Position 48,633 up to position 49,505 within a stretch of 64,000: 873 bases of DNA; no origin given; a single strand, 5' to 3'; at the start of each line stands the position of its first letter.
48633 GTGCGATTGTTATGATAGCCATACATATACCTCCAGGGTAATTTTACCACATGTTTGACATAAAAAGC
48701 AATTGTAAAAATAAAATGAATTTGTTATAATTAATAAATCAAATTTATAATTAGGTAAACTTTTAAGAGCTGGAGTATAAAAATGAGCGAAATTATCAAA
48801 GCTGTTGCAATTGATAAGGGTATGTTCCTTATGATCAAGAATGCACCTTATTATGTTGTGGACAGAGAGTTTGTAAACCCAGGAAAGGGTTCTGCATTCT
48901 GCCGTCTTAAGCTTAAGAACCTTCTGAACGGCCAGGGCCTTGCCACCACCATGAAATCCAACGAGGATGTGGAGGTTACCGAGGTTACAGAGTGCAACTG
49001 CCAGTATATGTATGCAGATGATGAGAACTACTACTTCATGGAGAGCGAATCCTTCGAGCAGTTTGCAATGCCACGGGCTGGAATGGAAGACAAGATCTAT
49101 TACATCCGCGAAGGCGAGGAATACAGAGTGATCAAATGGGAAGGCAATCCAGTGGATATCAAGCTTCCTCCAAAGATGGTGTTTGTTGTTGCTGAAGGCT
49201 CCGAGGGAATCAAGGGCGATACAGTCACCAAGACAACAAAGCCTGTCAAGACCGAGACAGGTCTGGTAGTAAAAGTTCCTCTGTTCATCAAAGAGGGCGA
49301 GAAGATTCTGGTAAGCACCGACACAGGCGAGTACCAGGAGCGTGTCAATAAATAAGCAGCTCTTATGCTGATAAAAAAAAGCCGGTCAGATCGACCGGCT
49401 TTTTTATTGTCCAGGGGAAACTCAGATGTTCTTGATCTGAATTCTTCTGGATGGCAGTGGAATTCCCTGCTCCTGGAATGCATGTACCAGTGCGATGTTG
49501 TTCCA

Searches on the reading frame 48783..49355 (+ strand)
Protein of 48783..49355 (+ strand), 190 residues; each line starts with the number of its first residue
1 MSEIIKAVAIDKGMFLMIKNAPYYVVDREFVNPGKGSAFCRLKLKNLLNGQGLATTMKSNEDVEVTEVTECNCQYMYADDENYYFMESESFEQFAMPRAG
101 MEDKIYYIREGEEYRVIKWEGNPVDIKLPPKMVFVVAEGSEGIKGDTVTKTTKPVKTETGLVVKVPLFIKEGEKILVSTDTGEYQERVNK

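Call 21: find_encoding_contigs(protein=window:48783-49355:+, flank=10000, max_places=8)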
Protein window:48783-49355:+ (190 aa): 22 contigs read that carry it; 8 places shown.
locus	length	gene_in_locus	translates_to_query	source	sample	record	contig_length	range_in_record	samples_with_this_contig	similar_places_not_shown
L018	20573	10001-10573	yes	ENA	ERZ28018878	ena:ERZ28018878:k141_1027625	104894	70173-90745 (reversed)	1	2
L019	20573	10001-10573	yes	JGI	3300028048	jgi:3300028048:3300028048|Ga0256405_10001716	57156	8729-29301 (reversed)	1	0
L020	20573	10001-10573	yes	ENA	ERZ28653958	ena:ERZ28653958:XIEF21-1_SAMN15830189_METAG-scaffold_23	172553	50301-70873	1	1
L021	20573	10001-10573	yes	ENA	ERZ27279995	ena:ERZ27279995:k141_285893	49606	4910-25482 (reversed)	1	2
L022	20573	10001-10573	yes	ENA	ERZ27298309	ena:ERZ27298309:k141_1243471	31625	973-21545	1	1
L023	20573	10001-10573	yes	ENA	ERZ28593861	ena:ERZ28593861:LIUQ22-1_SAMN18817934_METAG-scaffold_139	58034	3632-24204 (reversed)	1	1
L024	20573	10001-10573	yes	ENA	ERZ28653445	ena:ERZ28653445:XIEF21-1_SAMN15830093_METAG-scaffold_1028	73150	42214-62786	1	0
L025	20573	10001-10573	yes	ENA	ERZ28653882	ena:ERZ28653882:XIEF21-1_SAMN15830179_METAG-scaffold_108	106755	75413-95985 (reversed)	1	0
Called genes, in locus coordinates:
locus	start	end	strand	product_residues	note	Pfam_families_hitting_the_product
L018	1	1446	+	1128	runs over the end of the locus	PF17757:UvrB_inter, PF02559:CarD_TRCF_RID, PF00270:DEAD, PF04851:ResIII, PF00271:Helicase_C, PF03461:TRCF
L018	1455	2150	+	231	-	PF02390:Methyltransf_4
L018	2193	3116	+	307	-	PF04748:Polysacc_deac_2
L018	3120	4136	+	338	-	PF00814:TsaD, PF22521:HypF_C_2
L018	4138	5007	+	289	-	PF00892:EamA, PF16913:PUNUT (weak), PF00892:EamA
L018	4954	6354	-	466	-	PF01554:MatE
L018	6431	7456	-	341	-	PF01063:Aminotran_4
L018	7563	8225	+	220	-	-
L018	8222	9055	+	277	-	-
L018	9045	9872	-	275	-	PF13189:Cytidylate_kin2, PF04972:BON (weak)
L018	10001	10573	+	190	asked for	PF08207:EFP_N, PF01132:EFP, PF09285:Elong-fact-P_C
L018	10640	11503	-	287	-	PF21088:MS_channel_1st, PF00924:MS_channel_2nd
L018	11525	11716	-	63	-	PF09723:Zn_ribbon_8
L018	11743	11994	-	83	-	-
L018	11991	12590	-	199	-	PF01592:NifU_N, PF04324:Fer2_BFD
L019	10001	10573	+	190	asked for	PF08207:EFP_N, PF01132:EFP, PF09285:Elong-fact-P_C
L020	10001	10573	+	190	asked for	PF08207:EFP_N, PF01132:EFP, PF09285:Elong-fact-P_C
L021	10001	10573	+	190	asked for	PF08207:EFP_N, PF01132:EFP, PF09285:Elong-fact-P_C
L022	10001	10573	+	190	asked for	PF08207:EFP_N, PF01132:EFP, PF09285:Elong-fact-P_C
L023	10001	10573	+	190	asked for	PF08207:EFP_N, PF01132:EFP, PF09285:Elong-fact-P_C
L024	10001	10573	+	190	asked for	PF08207:EFP_N, PF01132:EFP, PF09285:Elong-fact-P_C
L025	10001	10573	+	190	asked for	PF08207:EFP_N, PF01132:EFP, PF09285:Elong-fact-P_C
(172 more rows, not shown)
